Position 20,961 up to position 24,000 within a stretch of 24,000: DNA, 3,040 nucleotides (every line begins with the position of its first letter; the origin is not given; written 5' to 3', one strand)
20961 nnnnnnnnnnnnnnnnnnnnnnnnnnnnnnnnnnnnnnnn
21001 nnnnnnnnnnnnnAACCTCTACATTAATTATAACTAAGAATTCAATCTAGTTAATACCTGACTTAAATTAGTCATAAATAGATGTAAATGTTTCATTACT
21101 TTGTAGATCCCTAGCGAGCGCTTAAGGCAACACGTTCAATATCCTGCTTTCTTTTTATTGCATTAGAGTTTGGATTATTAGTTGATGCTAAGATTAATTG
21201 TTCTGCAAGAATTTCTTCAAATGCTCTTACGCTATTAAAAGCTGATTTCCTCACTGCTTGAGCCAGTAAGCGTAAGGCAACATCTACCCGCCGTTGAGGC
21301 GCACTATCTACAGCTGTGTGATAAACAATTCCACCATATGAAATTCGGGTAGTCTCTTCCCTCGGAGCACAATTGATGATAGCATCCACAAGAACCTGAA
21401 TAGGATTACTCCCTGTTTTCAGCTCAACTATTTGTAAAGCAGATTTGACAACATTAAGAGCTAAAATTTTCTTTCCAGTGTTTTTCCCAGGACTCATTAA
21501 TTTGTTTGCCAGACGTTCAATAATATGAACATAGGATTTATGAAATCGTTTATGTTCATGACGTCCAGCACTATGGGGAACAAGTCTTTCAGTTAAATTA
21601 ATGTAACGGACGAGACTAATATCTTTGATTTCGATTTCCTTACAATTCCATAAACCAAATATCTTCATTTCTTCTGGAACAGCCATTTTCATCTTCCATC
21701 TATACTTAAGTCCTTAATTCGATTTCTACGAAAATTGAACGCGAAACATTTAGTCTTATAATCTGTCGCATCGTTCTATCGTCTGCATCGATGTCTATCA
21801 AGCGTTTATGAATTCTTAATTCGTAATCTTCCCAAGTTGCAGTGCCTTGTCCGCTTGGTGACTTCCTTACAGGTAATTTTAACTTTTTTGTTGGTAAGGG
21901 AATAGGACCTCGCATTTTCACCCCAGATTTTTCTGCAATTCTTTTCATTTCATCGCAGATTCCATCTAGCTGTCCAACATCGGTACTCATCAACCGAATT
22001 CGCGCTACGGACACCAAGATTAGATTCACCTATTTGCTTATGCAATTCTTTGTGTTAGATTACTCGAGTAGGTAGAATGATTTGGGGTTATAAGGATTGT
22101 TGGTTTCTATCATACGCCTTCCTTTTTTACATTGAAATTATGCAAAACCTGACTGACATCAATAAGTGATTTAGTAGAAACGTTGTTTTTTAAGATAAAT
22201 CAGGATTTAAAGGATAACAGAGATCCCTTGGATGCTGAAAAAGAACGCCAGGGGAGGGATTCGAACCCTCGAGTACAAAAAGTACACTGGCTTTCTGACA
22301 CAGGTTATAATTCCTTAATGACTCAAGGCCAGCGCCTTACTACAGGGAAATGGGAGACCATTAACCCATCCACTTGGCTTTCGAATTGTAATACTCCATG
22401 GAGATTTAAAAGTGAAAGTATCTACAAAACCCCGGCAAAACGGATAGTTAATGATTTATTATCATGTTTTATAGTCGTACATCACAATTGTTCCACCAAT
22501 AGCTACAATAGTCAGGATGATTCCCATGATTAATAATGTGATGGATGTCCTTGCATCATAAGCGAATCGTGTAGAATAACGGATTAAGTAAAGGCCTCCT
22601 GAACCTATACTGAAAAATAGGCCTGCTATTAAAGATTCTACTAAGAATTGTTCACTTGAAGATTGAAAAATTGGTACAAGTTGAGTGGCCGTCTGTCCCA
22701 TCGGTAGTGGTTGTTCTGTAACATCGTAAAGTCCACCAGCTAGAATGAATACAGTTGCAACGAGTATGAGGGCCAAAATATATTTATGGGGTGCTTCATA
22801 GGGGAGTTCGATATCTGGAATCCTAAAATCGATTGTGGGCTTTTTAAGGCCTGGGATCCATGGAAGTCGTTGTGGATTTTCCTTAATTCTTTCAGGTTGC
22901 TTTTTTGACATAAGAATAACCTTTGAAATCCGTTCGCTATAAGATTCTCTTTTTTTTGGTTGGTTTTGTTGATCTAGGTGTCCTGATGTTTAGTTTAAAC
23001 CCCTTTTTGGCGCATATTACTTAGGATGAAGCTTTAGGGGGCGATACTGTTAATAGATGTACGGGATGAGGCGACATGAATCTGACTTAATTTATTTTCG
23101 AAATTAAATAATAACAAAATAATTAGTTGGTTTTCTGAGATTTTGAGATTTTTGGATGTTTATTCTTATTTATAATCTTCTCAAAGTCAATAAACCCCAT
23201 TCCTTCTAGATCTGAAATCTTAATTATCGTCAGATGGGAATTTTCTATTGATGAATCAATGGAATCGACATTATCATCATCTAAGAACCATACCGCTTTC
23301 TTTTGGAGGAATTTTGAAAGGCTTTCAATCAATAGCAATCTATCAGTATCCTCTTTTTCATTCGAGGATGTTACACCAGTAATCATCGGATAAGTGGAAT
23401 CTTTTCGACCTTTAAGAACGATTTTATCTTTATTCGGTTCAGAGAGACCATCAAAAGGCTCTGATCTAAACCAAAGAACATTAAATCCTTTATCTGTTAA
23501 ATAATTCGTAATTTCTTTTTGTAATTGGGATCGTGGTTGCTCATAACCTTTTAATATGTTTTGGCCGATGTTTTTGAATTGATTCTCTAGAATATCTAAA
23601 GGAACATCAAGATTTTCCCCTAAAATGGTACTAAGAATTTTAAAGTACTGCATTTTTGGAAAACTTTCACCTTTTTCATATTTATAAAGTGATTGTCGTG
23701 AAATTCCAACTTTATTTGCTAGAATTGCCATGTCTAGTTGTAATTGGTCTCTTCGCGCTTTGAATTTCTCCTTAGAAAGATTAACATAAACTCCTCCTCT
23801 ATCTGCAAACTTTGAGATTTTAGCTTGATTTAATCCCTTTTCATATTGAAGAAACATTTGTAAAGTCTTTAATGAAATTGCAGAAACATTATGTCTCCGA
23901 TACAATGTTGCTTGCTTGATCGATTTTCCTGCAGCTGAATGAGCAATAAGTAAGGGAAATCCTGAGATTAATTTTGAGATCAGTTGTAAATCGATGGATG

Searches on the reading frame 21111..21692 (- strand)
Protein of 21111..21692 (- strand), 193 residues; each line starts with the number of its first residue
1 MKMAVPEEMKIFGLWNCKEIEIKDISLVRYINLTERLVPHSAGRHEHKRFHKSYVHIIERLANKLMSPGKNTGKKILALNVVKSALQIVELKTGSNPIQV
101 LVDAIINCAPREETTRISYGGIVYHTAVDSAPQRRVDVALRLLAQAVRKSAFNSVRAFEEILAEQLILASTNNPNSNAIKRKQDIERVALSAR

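Call 50: search_protein_families(library=pfam, proteins=[window:21111-21692:-], max_evalue=0.001)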
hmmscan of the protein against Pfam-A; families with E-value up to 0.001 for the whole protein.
window:21111-21692:- (193 aa): 1 family
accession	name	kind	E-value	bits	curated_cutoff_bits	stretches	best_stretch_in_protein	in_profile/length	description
PF00177.27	Ribosomal_S7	-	1.4e-40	138.7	24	1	29-193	3-148/148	Ribosomal protein S7p/S5e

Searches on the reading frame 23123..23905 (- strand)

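Call 50: search_protein_families(library=pfam, proteins=[window:23123-23905:-], max_evalue=0.001)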
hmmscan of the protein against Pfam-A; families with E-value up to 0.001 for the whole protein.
window:23123-23905:- (260 aa): 2 families
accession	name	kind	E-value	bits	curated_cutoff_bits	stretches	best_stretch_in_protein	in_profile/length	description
PF01381.28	HTH_3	-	3.1e-07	30.8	23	1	49-100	2-53/55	Helix-turn-helix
PF12844.13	HTH_19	-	2.9e-05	24.3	30.2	1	46-98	2-54/64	Helix-turn-helix domain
